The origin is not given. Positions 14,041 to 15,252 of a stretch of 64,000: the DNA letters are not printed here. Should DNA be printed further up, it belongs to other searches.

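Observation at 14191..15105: EIIA(Ntr)-like domain fused to a CBS pair, wedged between sucCD and ndk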

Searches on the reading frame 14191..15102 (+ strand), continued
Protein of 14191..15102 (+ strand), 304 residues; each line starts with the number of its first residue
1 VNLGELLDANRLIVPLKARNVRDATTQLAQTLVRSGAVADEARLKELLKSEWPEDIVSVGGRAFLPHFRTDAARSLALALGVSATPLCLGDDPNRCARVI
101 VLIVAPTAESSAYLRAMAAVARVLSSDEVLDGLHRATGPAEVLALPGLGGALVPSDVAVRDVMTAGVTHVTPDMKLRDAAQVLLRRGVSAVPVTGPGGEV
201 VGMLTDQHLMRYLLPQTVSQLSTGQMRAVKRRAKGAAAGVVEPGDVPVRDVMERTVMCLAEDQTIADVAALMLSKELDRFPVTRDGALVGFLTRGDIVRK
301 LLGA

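Call 33: find_encoding_contigs(protein=P0171, flank=6000, max_places=2)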
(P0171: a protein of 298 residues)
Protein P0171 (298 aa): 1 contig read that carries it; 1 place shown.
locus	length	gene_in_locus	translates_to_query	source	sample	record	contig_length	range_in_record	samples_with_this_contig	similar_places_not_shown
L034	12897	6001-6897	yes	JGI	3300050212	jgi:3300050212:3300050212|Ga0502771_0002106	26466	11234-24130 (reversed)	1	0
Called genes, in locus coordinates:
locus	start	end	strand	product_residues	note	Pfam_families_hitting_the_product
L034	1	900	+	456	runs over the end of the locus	PF02878:PGM_PMM_I, PF02879:PGM_PMM_II, PF02880:PGM_PMM_III, PF00408:PGM_PMM_IV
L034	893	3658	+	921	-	PF03699:UPF0182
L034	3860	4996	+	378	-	PF08442:ATP-grasp_2, PF13549:ATP-grasp_5, PF24948:Citrate_synth_N, PF00549:Ligase_CoA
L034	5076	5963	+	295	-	PF02629:CoA_binding, PF00549:Ligase_CoA, PF13607:Succ_CoA_lig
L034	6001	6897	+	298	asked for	PF00571:CBS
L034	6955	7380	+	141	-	PF00334:NDK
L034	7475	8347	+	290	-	PF02737:3HCDH_N, PF00725:3HCDH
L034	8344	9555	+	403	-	PF00871:Acetate_kinase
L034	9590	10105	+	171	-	PF02620:YceD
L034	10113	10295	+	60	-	PF01783:Ribosomal_L32p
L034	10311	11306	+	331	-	PF02504:FA_synthesis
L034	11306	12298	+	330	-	PF00108:Thiolase_N, PF08545:ACP_syn_III, PF08541:ACP_syn_III_C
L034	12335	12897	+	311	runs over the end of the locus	PF00698:Acyl_transf_1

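Call 34: find_encoding_contigs(protein=P0193, flank=6000, max_places=2)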
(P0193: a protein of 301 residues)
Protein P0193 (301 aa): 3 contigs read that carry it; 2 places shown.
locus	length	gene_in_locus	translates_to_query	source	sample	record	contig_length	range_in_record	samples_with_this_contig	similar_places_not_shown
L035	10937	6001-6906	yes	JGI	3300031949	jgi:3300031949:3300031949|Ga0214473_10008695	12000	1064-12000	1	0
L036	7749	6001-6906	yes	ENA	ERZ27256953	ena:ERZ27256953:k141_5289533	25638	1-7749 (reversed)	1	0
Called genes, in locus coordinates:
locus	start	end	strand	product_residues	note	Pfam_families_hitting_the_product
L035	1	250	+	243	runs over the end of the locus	-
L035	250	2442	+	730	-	PF00662:Proton_antipo_N, PF00361:Proton_antipo_M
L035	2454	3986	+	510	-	PF00361:Proton_antipo_M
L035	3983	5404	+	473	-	PF00361:Proton_antipo_M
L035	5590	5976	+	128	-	PF04367:DUF502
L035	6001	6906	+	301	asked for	PF00359:PTS_EIIA_2, PF00571:CBS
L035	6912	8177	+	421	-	PF01699:Na_Ca_ex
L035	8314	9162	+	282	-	PF01435:Peptidase_M48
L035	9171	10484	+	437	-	PF01595:CNNM, PF00571:CBS, PF03471:CorC_HlyC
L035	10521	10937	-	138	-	?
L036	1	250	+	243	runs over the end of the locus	-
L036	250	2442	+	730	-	PF00662:Proton_antipo_N, PF00361:Proton_antipo_M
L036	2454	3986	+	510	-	PF00361:Proton_antipo_M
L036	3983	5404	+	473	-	PF00361:Proton_antipo_M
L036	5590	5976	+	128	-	PF04367:DUF502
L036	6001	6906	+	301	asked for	PF00359:PTS_EIIA_2, PF00571:CBS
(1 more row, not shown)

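Call 35: find_encoding_contigs(protein=P0196, flank=6000, max_places=2)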
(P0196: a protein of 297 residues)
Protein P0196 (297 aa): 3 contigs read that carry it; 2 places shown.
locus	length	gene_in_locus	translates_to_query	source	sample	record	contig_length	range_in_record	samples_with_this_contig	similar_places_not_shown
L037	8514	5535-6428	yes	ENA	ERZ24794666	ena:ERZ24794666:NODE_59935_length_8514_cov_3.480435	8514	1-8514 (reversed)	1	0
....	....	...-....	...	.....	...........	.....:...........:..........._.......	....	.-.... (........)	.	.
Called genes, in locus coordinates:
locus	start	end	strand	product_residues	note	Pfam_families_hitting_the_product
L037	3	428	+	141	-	?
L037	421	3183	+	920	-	PF03699:UPF0182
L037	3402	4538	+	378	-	PF08442:ATP-grasp_2, PF13549:ATP-grasp_5, PF24948:Citrate_synth_N, PF00549:Ligase_CoA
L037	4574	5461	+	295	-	PF02629:CoA_binding, PF13380:CoA_binding_2 (faint), PF00549:Ligase_CoA, PF13607:Succ_CoA_lig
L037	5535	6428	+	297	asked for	PF00359:PTS_EIIA_2 (weak), PF00571:CBS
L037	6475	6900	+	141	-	PF00334:NDK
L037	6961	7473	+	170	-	PF02620:YceD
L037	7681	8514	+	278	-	?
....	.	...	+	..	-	?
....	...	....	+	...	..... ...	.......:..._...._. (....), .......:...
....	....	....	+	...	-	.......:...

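Call 36: list_cluster_members(proteins=[P0172, P0173, P0183, P0191, P0204, P0208, P0224, P0235, P0243, P0164])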
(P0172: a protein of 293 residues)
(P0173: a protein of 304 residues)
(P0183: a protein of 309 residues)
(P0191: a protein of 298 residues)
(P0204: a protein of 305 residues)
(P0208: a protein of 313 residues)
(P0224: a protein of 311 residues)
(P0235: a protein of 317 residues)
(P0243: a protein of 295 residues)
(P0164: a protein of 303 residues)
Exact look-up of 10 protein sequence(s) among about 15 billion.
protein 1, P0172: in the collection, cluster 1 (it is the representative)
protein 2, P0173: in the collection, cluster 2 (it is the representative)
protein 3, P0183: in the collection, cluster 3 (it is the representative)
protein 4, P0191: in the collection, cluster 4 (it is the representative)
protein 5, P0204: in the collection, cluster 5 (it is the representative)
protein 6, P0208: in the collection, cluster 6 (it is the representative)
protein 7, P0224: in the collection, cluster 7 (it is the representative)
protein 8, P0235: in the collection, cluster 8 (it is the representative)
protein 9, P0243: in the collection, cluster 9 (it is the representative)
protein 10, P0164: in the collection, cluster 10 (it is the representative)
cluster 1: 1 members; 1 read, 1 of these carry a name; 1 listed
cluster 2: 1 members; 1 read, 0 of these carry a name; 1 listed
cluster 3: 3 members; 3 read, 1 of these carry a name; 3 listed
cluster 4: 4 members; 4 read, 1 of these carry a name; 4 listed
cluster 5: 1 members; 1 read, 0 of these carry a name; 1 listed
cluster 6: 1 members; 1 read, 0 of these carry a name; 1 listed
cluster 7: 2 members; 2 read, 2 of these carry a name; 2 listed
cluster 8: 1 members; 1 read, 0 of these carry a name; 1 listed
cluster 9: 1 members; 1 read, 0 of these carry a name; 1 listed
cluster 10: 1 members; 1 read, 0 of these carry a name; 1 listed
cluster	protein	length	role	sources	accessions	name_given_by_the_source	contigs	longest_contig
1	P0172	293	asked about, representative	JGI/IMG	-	CBS domain-containing protein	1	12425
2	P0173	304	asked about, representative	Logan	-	-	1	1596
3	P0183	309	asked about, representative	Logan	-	-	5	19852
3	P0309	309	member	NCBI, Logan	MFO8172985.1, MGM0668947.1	MAG: CBS domain-containing protein [Gemmatimonadota bacterium]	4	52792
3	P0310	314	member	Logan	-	-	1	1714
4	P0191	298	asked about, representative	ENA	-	-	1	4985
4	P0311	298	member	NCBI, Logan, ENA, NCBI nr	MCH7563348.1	MAG: CBS domain-containing protein [Gemmatimonadetes bacterium] | CBS domain-containing protein [Gemmatimonadota bacterium]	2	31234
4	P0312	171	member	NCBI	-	-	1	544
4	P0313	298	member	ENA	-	-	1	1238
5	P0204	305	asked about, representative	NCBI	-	-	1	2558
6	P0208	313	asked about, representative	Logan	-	-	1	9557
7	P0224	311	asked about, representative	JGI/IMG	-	CBS domain-containing protein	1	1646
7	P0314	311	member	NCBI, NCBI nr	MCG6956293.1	MAG: CBS domain-containing protein [Gemmatimonadetes bacterium] | CBS domain-containing protein [Gemmatimonadota bacterium]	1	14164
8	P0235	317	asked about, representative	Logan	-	-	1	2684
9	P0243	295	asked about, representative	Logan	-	-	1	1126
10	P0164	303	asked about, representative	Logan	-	-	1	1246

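Call 51: find_encoding_contigs(protein=P0128, flank=5000, max_places=2)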
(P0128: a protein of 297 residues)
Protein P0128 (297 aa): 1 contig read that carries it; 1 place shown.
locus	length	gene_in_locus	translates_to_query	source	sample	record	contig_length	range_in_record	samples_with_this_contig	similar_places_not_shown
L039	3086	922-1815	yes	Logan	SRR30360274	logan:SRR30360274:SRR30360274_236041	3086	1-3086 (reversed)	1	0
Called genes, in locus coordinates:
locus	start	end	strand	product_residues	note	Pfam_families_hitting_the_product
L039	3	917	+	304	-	?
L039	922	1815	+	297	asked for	PF00571:CBS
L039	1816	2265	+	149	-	PF00334:NDK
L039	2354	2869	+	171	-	PF02620:YceD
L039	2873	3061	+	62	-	PF01783:Ribosomal_L32p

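Call 54: find_homologous_proteins(query=P0171, max_evalue=1e-10)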
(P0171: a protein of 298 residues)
Query P0171 (298 aa): 330 proteins with E <= 1e-10 among 8000 candidates; the best 120 are listed.
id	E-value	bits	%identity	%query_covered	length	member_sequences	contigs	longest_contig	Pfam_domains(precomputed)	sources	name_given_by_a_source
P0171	6.6e-179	611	100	100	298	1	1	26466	PF00571.34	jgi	-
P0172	6.7e-98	346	60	99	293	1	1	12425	PF00571.34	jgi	jgi:CBS domain-containing protein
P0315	8.0e-97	342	58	99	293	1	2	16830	PF00571.34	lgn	-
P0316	6.2e-96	339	58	99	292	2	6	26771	PF00571.34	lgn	-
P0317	3.3e-93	330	59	99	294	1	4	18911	PF00571.34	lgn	-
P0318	1.9e-92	328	57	99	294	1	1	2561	PF00571.34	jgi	jgi:CBS domain-containing protein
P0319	1.8e-90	321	57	99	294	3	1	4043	PF00571.34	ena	-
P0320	1.4e-89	318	56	99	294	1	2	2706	PF00359.28,PF00571.34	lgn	-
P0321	3.4e-88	314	56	99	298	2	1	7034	PF00571.34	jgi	jgi:CBS domain-containing protein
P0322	1.7e-87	312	55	99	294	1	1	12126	PF00571.34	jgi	-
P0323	3.7e-85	304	55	99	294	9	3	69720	PF00359.28,PF00571.34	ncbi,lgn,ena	-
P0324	1.0e-83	299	52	99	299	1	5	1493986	PF00571.34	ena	-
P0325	6.8e-83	296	52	99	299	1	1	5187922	PF00571.34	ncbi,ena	-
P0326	1.1e-82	296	52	99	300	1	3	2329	PF00359.28,PF00571.34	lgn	-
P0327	2.6e-82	295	52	99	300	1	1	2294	PF00359.28,PF00571.34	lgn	-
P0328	3.4e-82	294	52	99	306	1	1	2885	PF00571.34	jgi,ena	-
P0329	3.4e-82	294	52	99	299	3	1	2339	PF00359.28,PF00571.34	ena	-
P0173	2.0e-81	292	53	99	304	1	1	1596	PF00359.28,PF00571.34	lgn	-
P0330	2.9e-81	291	51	99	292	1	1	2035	PF00359.28,PF00571.34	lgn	-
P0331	5.0e-80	287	51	99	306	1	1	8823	PF00571.34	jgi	jgi:CBS domain-containing protein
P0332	5.8e-80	287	52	100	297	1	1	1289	PF00571.34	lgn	-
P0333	1.8e-79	285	52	100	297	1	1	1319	PF00571.34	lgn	-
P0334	2.1e-79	285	51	99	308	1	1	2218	PF00571.34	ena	-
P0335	2.4e-79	285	51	99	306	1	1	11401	PF00571.34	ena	-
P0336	2.6e-79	285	51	100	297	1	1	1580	PF00571.34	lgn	-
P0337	2.8e-79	285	52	100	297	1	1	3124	PF00571.34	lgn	-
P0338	3.7e-79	284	52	100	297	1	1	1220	PF00571.34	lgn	-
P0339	5.2e-79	284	51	100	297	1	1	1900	PF00571.34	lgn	-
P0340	2.7e-78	281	51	100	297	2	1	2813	PF00571.34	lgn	-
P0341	4.2e-78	281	49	100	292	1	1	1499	PF00571.34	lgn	-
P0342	5.1e-78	281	51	100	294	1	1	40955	PF00571.34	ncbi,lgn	-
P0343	9.3e-78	280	52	100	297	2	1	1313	PF00571.34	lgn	-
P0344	1.7e-77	279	51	99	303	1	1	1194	PF00571.34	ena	-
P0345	2.7e-77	278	51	100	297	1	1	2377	PF00571.34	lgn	-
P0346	3.1e-77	278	50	100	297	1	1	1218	PF00571.34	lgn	-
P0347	7.6e-77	277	51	99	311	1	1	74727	PF00571.34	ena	-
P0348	2.4e-76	275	49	100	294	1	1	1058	PF00571.34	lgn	-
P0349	9.5e-76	273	50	100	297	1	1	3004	PF00571.34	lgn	-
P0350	2.4e-75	272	50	99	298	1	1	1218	PF00571.34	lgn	-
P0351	3.6e-75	271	49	99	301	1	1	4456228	PF00571.34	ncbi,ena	-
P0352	2.2e-74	269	48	99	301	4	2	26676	PF00571.34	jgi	jgi:CBS domain-containing protein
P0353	6.9e-74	267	49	99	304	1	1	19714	PF00571.34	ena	-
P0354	1.1e-73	266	49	99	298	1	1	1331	PF00571.34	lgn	-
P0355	1.3e-73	266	48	99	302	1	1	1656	PF00571.34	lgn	-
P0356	2.6e-73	265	46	99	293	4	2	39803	PF00571.34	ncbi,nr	ncbi:MAG: CBS domain-containing protein [Gemmatimonadetes bacterium]|nr:CBS domain-containing protei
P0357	5.5e-73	264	48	100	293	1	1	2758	PF00359.28,PF00571.34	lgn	-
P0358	7.4e-73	264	48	99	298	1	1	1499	PF00571.34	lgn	-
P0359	1.6e-72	262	48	99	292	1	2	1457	PF00571.34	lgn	-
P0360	3.2e-72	261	47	99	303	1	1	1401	PF00359.28,PF00571.34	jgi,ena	-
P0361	4.2e-72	261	48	99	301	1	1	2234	PF00571.34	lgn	-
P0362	6.1e-72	261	48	99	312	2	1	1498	PF00571.34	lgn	-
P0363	1.0e-71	260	49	99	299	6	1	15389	PF00571.34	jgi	jgi:CBS domain-containing protein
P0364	1.5e-71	259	49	99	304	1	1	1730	PF00571.34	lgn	-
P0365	2.2e-71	259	47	100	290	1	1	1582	PF00571.34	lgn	-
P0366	2.3e-71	259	48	100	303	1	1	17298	PF00571.34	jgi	jgi:CBS domain-containing protein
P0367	2.7e-71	258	47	99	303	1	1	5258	PF00571.34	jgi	jgi:CBS domain-containing protein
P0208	3.7e-71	258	48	97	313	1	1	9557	PF00571.34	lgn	-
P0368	5.6e-71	257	49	100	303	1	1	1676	PF00571.34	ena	-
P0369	1.0e-70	257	49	99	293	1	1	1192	PF00571.34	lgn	-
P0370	1.1e-70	256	47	99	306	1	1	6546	PF00571.34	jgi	jgi:CBS domain-containing protein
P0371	1.5e-70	256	47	99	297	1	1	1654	PF00571.34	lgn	-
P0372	1.7e-70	256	47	99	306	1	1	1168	PF00571.34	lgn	-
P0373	3.2e-70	255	47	100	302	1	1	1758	PF00571.34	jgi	jgi:CBS domain-containing protein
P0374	4.4e-70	254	46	100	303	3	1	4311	PF00571.34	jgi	jgi:CBS domain-containing protein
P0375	5.3e-70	254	47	99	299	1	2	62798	PF00571.34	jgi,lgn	-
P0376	6.2e-70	254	49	99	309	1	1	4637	PF00359.28,PF00571.34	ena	-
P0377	6.2e-70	254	50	99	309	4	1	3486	PF00359.28,PF00571.34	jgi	jgi:CBS domain-containing protein/mannitol/fructose-specific phosphotransferase system IIA component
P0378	2.0e-69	252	48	99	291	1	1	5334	PF00571.34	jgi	jgi:CBS domain-containing protein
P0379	2.3e-69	252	46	100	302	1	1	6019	PF00571.34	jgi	jgi:CBS domain-containing protein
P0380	4.0e-69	251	46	99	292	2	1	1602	PF00571.34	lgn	-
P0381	5.9e-69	251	47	99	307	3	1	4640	PF00571.34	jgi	jgi:CBS domain-containing protein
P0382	6.7e-69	251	48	99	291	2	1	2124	PF00571.34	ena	-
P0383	9.3e-69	250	47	96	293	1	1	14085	PF00571.34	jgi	-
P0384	9.9e-69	250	46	99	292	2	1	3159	PF00571.34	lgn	-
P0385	1.2e-68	250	47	99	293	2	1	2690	PF00359.28,PF00571.34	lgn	-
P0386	3.0e-68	248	46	100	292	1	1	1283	PF00571.34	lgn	-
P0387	3.9e-68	248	48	99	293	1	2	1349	PF00571.34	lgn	-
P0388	5.0e-68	248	46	99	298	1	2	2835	PF00571.34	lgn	-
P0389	6.6e-68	247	45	99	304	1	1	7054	PF00571.34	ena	-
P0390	8.6e-68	247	46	99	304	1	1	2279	PF00571.34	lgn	-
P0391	1.1e-67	247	45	99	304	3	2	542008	PF00571.34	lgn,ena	-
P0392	1.1e-67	247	46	100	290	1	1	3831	PF00571.34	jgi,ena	-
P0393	1.9e-67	246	46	99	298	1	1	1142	PF00571.34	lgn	-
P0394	2.0e-67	246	45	99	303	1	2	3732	PF00571.34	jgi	jgi:CBS domain-containing protein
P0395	2.1e-67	246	51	94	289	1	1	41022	PF00571.34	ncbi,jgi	jgi:CBS domain-containing protein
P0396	5.2e-67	244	47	99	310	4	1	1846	PF00359.28,PF00571.34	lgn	-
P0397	9.9e-67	243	49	99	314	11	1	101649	PF00571.34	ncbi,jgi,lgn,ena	-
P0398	1.3e-66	243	44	99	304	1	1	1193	PF00571.34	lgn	-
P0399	3.0e-66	242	47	95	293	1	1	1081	PF00571.34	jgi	jgi:CBS domain-containing protein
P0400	5.7e-66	241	47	100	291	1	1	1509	PF00571.34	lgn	-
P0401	1.3e-65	240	48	94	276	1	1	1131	PF00571.34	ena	-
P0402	3.7e-65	238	45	99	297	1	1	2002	PF00571.34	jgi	jgi:CBS domain-containing protein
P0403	9.6e-65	237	44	99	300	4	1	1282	PF00571.34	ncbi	-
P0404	2.3e-64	236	44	99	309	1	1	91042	PF00571.34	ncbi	-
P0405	6.4e-64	234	46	100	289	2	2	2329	PF00571.34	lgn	-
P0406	7.9e-64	234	46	94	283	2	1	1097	PF00571.34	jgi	jgi:CBS domain-containing protein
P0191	9.7e-64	234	46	99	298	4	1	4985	PF00571.34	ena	-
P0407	9.9e-64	234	46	99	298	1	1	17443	PF00571.34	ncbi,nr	ncbi:MAG: hypothetical protein BMS9Abin29_1653 [Gemmatimonadota bacterium]|nr:MAG: hypothetical prot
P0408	1.3e-63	233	46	99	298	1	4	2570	PF00571.34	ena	-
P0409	1.3e-63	233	44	100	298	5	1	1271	PF00571.34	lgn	-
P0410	1.7e-63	233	45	99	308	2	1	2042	PF00571.34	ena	-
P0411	1.8e-63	233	46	99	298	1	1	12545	PF00571.34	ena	-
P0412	2.1e-63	233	45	99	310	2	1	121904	PF00571.34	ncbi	-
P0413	3.1e-63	232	45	99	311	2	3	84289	PF00571.34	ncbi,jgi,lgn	-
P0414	3.1e-63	232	45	99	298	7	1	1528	PF00571.34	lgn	-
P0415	4.9e-63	231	45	99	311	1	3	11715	PF00571.34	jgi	jgi:CBS domain-containing protein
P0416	6.9e-63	231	47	99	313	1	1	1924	PF00359.28,PF00571.34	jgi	jgi:CBS domain-containing protein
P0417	8.4e-63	231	45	99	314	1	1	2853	PF00571.34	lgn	-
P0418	1.2e-62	230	45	99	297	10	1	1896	PF00571.34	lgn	-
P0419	2.0e-62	229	46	99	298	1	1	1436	PF00571.34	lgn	-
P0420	2.6e-62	229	45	99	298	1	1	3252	PF00571.34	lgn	-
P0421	2.8e-62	229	42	99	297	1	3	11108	PF00571.34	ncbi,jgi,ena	jgi:CBS domain-containing protein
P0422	3.0e-62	229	44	99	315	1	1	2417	PF00571.34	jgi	-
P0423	3.0e-62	229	44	99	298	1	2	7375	PF00571.34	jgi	-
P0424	3.1e-62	229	46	99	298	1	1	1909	PF00571.34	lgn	-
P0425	3.5e-62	229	44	99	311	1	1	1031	PF00571.34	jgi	-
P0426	4.1e-62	228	38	99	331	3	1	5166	PF00571.34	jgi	-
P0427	6.4e-62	228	54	61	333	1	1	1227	PF00571.34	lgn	-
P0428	6.9e-62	228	45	99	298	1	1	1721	PF00571.34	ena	-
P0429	7.2e-62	228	45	99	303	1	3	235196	PF00571.34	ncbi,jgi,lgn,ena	ncbi:MAG TPA: CBS domain-containing protein [Longimicrobiales bacterium]|jgi:CBS domain-containing p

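Call 55: list_cluster_members(proteins=[P0325, P0351, P0324, P0391, P0397, P0412, P0404, P0413, P0323, P0342])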
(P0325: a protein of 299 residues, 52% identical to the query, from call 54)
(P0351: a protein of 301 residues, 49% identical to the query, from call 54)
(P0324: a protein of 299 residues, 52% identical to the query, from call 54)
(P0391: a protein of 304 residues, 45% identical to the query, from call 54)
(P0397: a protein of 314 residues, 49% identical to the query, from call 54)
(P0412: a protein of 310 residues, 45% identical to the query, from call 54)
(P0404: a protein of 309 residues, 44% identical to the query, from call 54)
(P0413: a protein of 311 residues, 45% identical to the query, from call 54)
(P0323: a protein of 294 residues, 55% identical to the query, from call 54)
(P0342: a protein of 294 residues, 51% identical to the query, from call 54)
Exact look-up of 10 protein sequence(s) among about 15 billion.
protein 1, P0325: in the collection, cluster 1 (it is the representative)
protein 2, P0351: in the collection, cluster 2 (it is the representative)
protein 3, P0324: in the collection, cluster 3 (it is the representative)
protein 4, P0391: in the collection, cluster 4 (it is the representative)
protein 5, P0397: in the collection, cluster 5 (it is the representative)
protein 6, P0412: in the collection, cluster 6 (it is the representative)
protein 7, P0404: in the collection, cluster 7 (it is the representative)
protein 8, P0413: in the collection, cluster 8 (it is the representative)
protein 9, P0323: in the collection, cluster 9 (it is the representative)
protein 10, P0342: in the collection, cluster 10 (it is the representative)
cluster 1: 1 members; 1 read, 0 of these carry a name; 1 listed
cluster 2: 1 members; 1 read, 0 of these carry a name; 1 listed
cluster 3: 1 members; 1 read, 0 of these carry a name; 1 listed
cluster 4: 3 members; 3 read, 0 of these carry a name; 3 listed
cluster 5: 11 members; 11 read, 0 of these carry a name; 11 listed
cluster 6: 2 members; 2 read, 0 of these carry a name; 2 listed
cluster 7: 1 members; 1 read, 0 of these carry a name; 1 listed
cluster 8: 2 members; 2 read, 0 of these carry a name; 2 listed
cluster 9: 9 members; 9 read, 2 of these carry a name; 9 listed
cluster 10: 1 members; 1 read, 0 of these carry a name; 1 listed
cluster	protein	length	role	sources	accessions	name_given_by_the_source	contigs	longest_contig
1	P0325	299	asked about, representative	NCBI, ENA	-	-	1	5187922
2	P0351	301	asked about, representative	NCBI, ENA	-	-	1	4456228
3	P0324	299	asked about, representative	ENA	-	-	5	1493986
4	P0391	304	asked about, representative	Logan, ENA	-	-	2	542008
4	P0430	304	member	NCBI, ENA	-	-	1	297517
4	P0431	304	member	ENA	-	-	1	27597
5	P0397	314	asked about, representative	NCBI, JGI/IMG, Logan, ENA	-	-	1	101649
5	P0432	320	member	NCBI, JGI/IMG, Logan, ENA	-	-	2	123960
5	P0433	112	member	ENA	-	-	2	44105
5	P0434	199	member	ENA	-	-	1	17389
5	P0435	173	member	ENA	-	-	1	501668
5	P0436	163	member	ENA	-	-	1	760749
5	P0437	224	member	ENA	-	-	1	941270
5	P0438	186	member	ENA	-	-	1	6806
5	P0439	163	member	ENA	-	-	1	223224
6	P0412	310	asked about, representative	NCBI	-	-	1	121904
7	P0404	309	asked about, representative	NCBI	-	-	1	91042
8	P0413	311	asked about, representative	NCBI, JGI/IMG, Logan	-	-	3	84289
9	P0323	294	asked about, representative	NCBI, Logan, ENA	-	-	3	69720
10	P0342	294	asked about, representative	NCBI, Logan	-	-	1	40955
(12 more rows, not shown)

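Call 58: find_encoding_contigs(protein=P0325, flank=8000, max_places=1)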
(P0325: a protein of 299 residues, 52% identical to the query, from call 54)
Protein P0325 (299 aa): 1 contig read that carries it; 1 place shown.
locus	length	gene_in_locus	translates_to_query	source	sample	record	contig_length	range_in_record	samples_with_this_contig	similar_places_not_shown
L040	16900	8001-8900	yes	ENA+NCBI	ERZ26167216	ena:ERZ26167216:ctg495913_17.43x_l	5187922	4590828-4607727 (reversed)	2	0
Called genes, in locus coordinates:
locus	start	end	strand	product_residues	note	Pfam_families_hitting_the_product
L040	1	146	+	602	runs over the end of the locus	PF01059:Oxidored_q5_N (weak), PF00361:Proton_antipo_M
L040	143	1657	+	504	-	PF00361:Proton_antipo_M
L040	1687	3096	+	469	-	PF02878:PGM_PMM_I, PF02879:PGM_PMM_II, PF02880:PGM_PMM_III, PF00408:PGM_PMM_IV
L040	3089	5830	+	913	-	PF03699:UPF0182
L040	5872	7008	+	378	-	PF08442:ATP-grasp_2, PF13549:ATP-grasp_5, PF24948:Citrate_synth_N, PF00549:Ligase_CoA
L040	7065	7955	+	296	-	PF02629:CoA_binding, PF00549:Ligase_CoA, PF13607:Succ_CoA_lig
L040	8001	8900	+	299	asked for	PF00571:CBS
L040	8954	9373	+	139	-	PF00334:NDK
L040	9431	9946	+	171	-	PF02620:YceD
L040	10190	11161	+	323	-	PF02504:FA_synthesis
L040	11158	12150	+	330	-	PF00108:Thiolase_N (weak), PF08545:ACP_syn_III, PF08541:ACP_syn_III_C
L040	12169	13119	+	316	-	PF00698:Acyl_transf_1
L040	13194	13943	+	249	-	PF23441:SDR (faint), PF00106:adh_short, PF08659:KR, PF13561:adh_short_C2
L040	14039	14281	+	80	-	PF00550:PP-binding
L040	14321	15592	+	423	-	PF00109:ketoacyl-synt, PF02801:Ketoacyl-synt_C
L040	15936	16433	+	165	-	PF02542:YgbB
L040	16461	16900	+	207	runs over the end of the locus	PF09335:VTT_dom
